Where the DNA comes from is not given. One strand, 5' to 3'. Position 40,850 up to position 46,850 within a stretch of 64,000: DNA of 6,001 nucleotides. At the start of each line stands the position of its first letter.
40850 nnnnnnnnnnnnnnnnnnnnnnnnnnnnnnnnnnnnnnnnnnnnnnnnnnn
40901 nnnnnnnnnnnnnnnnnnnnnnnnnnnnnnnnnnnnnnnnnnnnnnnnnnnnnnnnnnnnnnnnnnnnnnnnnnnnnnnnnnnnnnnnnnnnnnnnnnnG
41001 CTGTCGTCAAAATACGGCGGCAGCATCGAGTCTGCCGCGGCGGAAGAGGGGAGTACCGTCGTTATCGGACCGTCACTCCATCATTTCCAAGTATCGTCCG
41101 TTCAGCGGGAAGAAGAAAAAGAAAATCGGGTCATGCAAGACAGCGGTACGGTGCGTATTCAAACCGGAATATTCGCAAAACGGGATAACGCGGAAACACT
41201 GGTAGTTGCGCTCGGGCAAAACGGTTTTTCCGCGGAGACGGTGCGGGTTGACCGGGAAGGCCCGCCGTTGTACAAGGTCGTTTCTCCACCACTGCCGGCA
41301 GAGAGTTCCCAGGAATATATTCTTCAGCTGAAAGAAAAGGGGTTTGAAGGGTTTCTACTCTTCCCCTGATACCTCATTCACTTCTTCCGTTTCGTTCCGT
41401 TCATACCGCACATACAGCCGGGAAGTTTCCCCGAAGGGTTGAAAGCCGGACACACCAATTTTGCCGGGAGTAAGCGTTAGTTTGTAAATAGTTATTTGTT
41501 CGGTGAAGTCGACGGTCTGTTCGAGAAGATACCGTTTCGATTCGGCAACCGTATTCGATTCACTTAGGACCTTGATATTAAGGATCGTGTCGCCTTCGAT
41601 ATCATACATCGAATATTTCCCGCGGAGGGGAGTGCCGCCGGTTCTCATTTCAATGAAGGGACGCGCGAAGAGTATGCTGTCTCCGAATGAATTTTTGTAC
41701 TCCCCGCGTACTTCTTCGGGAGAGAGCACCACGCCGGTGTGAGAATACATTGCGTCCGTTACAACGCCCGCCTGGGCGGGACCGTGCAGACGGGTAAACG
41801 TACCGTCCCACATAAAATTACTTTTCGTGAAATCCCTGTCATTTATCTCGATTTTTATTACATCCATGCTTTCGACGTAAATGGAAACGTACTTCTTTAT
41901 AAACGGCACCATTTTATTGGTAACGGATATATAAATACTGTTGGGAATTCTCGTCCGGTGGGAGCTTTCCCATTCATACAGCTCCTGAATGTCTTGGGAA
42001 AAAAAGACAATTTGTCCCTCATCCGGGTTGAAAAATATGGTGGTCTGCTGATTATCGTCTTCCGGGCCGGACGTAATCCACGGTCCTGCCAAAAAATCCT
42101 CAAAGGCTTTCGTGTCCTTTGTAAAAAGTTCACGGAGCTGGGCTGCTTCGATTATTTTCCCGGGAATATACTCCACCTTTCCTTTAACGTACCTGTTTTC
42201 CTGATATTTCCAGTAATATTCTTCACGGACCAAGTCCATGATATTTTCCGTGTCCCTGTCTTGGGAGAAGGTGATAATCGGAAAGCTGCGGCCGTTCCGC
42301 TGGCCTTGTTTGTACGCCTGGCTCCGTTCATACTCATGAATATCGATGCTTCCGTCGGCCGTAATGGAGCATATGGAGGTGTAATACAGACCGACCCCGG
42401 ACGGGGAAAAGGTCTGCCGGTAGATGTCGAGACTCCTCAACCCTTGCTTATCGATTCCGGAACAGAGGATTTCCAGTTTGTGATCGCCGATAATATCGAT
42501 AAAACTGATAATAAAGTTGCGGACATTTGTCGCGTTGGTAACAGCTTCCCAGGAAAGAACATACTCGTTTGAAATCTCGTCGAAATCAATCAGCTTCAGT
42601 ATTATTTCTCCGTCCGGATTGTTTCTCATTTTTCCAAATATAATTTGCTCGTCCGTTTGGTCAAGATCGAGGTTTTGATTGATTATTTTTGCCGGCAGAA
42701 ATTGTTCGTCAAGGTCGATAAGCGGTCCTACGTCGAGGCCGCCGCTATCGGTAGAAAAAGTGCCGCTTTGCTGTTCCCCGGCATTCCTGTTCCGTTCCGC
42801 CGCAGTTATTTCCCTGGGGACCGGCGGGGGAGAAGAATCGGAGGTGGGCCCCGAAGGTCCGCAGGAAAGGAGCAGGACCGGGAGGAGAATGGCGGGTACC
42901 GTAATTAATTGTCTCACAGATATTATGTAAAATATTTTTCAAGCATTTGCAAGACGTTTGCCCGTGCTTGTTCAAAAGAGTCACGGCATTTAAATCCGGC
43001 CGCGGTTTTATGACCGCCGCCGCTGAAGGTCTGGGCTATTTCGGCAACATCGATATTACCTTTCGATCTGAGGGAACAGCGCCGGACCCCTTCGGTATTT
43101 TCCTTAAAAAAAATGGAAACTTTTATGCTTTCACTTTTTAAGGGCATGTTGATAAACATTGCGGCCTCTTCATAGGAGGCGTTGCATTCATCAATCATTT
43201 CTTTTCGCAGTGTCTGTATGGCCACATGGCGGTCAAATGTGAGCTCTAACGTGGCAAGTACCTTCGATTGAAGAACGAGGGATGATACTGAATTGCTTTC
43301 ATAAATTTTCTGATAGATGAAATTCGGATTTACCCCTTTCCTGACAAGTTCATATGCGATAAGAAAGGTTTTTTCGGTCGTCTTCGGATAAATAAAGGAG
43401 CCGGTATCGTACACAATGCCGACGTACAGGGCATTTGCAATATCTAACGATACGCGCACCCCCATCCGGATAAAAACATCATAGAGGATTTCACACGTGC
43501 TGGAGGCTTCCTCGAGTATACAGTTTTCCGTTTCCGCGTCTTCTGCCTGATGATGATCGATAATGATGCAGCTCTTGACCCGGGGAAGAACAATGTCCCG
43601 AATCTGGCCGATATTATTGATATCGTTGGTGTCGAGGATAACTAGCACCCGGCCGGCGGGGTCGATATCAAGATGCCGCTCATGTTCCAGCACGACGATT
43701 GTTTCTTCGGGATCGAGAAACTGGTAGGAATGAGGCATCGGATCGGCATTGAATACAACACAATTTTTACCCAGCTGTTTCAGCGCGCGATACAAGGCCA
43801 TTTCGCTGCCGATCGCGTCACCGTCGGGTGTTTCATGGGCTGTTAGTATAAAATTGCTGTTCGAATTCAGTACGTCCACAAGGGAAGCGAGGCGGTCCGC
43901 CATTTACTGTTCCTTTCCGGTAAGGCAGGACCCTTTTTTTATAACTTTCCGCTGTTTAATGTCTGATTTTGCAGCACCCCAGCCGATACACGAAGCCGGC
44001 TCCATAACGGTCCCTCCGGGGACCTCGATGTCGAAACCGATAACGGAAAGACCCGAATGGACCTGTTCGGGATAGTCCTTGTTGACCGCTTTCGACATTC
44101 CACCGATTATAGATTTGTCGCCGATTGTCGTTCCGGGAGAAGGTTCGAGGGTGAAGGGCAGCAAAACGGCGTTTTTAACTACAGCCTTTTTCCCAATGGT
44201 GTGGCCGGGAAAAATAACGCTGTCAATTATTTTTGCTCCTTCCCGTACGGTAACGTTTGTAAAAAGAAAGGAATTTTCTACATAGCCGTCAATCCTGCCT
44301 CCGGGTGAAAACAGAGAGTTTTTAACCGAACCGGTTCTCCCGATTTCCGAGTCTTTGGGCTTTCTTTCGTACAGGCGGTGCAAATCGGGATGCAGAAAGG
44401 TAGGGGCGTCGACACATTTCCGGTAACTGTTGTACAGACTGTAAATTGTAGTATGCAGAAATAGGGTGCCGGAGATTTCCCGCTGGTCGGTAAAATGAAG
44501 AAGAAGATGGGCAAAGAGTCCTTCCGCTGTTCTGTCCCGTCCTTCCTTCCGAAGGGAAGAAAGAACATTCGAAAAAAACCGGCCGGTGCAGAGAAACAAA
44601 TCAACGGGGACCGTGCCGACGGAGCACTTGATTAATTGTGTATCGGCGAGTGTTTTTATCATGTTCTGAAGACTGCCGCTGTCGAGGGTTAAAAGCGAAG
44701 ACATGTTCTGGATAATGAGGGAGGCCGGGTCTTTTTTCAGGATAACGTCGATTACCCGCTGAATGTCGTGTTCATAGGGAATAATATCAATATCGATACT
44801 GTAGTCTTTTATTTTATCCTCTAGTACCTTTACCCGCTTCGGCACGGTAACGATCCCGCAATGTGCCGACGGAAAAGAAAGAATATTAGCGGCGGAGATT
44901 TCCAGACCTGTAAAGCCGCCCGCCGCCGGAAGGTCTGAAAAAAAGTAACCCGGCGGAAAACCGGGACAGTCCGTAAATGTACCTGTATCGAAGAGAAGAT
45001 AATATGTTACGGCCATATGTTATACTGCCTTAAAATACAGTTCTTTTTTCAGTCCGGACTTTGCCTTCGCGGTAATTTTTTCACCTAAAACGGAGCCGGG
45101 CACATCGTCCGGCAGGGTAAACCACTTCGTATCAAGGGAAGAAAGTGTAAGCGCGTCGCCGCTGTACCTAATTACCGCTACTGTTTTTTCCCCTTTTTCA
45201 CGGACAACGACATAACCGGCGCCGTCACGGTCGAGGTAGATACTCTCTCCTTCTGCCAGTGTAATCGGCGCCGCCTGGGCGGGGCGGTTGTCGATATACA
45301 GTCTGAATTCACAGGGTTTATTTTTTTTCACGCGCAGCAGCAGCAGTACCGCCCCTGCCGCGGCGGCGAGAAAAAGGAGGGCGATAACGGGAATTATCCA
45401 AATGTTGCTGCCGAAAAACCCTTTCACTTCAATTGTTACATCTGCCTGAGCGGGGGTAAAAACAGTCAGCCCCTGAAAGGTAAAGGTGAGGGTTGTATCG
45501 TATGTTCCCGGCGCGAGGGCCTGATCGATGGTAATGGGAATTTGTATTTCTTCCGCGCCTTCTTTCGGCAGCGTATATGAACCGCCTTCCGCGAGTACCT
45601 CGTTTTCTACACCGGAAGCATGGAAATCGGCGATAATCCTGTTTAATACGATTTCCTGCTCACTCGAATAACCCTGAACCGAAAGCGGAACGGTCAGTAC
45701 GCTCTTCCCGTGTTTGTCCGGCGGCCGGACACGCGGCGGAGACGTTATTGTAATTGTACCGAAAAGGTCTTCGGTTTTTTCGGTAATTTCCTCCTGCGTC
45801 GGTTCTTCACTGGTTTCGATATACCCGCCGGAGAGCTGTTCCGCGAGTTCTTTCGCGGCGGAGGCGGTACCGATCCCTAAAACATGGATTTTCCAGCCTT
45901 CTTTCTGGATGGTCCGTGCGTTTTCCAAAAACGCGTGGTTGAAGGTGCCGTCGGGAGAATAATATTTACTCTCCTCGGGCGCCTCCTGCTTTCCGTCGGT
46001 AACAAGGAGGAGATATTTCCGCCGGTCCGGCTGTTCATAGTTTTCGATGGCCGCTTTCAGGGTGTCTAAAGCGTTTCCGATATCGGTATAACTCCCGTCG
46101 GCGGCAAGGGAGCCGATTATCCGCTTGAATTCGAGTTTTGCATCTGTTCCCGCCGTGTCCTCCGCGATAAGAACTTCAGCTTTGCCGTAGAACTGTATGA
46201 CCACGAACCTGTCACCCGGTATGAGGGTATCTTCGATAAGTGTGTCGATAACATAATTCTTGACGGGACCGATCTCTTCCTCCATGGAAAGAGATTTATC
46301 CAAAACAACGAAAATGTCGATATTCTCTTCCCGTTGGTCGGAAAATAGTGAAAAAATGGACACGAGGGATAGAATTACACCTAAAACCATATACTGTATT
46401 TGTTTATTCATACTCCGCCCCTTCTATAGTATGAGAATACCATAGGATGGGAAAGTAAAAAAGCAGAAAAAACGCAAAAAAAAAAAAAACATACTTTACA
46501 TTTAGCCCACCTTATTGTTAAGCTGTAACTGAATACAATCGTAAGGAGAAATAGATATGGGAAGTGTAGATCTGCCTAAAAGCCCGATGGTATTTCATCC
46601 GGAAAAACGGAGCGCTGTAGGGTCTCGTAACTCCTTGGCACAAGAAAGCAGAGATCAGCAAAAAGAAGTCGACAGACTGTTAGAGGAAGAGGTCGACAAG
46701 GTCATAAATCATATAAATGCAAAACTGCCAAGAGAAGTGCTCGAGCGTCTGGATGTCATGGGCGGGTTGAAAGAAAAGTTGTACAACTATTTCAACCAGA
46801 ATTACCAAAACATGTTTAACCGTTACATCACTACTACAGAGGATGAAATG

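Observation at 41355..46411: Tightly packed minus-strand operon: vWA-TM protein, degenerate GlgC-like nucleotidyltransferase, DHH/DHHA1 phosphoesterase, lipoprotein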

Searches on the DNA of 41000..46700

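Call 80: search_rna_families(source=window, start=41000, end=46700, threshold=evalue, max_evalue=1)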
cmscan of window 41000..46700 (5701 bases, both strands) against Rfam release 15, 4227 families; matches with E-value up to 1: 3.
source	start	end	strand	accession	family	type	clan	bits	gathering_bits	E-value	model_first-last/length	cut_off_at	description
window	41761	41867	-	RF00195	RsmY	Gene; sRNA;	CL00106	21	57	0.059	1-121/121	no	RsmY RNA family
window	43997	44023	+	RF01716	PhotoRC-I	Cis-reg;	-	20.9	45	0.05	1-44/44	no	PhotoRC-I RNA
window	42798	42937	-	RF00457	IRES_mnt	Cis-reg; IRES;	-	20.6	100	0.043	1-203/203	no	Mnt IRES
